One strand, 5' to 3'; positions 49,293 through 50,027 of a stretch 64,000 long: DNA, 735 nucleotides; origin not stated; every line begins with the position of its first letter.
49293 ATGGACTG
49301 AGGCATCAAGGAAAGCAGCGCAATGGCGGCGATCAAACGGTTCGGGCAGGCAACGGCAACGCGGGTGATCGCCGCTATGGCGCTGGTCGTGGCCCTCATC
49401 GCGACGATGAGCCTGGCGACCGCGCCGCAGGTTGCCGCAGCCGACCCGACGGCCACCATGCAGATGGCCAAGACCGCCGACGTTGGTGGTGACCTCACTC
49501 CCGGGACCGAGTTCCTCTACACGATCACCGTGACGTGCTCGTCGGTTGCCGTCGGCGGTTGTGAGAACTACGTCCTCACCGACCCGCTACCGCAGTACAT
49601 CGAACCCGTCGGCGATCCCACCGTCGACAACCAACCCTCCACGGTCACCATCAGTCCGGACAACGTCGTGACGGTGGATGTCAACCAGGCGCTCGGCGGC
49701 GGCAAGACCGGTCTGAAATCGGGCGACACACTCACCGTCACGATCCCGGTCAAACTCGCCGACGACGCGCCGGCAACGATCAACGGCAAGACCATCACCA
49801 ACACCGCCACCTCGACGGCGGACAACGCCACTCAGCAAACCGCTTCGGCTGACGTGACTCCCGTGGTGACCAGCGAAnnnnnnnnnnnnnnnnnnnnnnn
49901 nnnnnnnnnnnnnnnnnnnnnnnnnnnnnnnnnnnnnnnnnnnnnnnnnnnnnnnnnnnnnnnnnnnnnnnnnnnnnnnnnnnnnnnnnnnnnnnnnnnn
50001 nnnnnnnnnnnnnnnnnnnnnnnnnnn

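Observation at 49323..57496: Giant 2494-aa surface protein translationally coupled to a dedicated sortase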

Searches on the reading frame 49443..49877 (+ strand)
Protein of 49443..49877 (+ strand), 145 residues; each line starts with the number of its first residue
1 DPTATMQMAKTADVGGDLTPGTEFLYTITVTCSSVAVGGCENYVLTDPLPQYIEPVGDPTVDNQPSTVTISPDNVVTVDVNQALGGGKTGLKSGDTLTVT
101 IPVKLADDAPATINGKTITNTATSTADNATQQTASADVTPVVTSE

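Call 21: search_protein_families(library=pfam, proteins=[window:49443-49877:+], max_evalue=10)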
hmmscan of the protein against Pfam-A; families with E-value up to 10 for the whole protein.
window:49443-49877:+ (145 aa): 1 family
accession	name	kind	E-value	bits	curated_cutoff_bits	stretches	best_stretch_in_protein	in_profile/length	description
PF24156.1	DUF7407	-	0.29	11.9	28.2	1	61-98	31-68/74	Domain of unknown function (DUF7407)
